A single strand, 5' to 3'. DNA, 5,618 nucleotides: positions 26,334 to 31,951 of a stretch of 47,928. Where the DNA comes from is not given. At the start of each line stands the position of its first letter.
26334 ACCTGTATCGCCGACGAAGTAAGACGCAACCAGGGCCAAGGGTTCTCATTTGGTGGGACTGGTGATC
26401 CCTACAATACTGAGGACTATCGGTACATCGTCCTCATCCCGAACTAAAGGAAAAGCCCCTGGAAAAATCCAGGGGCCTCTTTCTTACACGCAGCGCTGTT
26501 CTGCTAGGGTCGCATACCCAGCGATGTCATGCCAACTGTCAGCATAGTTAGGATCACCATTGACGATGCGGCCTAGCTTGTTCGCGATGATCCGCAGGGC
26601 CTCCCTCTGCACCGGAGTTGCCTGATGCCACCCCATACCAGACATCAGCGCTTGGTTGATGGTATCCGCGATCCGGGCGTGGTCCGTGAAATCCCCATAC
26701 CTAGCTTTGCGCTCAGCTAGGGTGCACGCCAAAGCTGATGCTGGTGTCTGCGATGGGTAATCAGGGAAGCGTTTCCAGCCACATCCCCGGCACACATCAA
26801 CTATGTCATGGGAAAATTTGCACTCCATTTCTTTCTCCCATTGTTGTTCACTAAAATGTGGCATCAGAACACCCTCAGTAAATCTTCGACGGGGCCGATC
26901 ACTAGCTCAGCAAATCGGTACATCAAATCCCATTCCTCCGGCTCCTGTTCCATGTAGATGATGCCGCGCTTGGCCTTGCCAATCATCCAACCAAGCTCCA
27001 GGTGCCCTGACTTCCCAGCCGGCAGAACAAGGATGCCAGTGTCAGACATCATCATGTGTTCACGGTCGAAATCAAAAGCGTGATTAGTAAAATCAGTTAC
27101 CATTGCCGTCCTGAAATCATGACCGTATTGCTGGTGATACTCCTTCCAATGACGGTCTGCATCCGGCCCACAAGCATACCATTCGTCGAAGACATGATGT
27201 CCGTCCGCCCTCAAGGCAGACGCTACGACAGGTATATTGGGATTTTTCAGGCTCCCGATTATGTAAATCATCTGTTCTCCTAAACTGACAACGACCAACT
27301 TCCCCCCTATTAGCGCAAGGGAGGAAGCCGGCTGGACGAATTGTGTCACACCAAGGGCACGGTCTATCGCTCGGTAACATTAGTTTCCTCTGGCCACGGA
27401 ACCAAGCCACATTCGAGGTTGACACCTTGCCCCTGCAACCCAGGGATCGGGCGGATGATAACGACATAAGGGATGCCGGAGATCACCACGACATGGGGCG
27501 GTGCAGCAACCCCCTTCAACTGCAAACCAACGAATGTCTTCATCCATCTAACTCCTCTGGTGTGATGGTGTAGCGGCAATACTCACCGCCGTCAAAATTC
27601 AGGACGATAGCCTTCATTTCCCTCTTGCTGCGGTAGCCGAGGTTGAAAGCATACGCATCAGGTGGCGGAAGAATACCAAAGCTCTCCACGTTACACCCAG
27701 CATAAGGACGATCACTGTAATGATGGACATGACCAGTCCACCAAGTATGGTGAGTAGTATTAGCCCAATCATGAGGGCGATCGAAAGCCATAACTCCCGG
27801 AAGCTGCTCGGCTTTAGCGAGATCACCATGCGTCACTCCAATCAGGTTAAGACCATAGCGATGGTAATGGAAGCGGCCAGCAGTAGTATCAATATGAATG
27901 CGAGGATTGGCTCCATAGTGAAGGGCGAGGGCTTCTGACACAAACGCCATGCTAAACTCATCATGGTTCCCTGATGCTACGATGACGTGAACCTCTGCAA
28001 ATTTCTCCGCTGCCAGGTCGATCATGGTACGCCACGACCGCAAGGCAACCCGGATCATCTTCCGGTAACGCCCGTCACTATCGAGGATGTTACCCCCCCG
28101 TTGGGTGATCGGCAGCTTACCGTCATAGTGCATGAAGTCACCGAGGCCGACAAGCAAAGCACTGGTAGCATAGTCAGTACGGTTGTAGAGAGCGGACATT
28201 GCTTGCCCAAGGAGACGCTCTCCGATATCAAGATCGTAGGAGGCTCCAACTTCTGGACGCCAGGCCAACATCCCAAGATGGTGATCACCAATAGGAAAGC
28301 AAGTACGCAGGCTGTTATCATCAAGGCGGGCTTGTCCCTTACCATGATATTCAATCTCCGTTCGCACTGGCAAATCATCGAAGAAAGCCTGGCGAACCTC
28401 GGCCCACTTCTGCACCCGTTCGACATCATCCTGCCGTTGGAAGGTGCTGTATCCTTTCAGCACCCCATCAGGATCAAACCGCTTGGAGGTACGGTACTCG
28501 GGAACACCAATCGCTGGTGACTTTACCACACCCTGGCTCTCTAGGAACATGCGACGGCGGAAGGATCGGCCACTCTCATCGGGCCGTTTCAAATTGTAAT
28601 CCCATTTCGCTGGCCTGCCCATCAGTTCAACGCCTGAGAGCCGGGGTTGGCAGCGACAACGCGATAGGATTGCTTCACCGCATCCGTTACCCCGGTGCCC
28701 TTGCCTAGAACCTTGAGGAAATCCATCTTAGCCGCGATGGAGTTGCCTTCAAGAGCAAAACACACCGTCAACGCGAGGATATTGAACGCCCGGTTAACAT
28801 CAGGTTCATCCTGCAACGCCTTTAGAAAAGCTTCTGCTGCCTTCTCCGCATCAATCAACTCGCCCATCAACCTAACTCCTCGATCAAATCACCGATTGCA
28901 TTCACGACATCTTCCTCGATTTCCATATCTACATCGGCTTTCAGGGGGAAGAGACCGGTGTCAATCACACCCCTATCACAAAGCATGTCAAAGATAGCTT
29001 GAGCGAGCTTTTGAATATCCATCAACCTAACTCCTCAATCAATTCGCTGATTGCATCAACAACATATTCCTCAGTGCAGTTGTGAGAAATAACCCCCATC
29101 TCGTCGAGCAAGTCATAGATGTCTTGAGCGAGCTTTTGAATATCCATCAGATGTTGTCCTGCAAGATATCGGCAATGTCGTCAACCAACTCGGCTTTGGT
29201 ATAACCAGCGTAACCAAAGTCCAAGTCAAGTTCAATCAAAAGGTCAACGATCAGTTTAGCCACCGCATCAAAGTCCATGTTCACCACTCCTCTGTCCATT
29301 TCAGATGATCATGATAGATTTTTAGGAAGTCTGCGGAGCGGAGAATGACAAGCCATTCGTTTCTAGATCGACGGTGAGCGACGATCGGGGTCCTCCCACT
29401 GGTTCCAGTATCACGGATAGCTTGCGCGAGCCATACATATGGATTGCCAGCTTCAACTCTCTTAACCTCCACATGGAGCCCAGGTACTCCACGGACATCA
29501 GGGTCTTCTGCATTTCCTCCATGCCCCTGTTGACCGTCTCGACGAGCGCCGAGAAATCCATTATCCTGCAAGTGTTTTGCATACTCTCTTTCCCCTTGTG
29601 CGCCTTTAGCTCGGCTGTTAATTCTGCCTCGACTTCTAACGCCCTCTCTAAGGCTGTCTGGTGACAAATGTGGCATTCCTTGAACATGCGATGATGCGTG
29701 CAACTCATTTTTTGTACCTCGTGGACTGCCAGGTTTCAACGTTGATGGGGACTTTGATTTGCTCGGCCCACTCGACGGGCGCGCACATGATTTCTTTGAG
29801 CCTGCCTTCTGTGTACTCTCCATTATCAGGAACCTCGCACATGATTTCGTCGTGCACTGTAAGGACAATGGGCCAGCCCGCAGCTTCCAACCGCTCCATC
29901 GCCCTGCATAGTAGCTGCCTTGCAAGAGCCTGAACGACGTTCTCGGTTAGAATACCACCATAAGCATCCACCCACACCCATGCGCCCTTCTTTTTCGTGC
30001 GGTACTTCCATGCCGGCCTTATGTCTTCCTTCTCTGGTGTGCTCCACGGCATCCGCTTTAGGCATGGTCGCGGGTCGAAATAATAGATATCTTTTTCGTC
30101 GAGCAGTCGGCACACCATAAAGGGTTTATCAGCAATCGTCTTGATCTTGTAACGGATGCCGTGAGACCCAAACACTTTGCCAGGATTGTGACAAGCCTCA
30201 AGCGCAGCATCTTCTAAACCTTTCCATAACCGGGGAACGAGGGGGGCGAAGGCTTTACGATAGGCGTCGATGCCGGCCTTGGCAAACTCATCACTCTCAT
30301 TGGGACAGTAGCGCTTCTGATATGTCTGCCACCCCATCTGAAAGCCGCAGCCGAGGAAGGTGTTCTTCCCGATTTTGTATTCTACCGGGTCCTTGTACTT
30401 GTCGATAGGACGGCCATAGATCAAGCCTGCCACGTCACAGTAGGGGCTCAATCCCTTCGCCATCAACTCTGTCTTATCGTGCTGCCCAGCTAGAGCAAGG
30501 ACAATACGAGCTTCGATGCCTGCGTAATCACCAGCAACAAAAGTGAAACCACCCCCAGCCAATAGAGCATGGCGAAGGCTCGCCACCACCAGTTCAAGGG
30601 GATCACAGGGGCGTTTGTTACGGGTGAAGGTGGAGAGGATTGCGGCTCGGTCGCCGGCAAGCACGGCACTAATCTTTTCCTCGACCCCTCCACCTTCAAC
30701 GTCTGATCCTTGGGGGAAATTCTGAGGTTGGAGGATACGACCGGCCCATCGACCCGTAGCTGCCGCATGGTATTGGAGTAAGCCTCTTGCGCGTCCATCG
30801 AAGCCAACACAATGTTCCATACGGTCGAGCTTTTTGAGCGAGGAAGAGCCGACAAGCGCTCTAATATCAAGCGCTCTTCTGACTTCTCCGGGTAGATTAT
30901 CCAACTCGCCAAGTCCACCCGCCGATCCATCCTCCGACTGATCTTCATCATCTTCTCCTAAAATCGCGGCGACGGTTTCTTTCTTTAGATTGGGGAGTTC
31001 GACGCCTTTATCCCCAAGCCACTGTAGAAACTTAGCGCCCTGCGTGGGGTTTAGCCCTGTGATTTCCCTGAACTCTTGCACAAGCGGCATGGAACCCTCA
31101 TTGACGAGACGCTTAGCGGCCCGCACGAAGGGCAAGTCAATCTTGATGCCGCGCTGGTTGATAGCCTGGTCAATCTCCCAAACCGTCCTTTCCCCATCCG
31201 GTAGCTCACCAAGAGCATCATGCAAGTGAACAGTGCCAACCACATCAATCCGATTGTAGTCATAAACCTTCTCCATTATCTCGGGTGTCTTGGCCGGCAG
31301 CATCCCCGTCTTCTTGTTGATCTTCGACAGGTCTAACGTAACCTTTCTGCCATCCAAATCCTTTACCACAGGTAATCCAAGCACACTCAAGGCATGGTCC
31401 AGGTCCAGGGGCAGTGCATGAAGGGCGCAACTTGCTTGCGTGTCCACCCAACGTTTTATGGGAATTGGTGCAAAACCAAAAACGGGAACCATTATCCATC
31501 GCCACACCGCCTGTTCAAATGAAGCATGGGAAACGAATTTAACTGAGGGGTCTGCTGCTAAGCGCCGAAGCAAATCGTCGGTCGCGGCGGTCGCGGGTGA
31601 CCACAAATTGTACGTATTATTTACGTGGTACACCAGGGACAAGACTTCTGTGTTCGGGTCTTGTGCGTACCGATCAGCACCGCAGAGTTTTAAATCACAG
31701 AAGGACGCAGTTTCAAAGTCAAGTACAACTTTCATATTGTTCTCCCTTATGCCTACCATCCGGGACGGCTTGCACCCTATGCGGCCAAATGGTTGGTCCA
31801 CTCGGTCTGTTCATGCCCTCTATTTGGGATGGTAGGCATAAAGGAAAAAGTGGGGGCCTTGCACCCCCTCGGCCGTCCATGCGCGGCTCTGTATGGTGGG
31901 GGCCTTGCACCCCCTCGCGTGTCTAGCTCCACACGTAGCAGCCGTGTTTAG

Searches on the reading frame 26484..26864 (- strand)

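Call 27: search_protein_families(library=pfam, proteins=[window:26484-26864:-], max_evalue=0.01)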
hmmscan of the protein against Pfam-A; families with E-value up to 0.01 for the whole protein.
window:26484-26864:- (126 aa): 2 families
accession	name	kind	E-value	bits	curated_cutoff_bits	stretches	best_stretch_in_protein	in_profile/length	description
PF19905.4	DUF6378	-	6.7e-09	36.3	27.1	1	44-123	6-79/81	Domain of unknown function (DUF6378)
PF12656.12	G-patch_2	-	0.0052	17.2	26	0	69-88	17-36/61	G-patch domain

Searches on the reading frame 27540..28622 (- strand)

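Call 27: search_protein_families(library=pfam, proteins=[window:27540-28622:-], max_evalue=0.01)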
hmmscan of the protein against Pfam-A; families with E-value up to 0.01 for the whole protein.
window:27540-28622:- (360 aa): 1 family
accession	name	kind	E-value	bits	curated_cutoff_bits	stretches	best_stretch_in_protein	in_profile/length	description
PF00149.33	Metallophos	-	0.0011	19.9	21.5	1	154-302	32-159/191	Calcineurin-like phosphoesterase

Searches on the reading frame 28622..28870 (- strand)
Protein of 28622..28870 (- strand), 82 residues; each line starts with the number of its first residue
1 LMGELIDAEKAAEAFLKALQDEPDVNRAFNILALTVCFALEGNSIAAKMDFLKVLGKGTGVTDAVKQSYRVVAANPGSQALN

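Call 101: search_protein_families(library=pfam, proteins=[window:28622-28870:-], max_evalue=0.1)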
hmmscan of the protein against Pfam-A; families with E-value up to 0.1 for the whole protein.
window:28622-28870:- (82 aa): 1 family
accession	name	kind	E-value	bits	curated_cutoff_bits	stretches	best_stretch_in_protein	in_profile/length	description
PF18656.6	DUF5633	-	0.061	13.6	23.6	0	9-31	7-28/41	Family of unknown function (DUF5633)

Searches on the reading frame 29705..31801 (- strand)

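Call 27: search_protein_families(library=pfam, proteins=[window:29705-31801:-], max_evalue=0.01)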
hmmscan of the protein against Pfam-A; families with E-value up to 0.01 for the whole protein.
window:29705-31801:- (698 aa): 1 family
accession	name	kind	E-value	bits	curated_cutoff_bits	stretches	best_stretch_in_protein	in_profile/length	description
PF00476.26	DNA_pol_A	-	2.9e-07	30.2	34.3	1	631-693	309-376/381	DNA polymerase family A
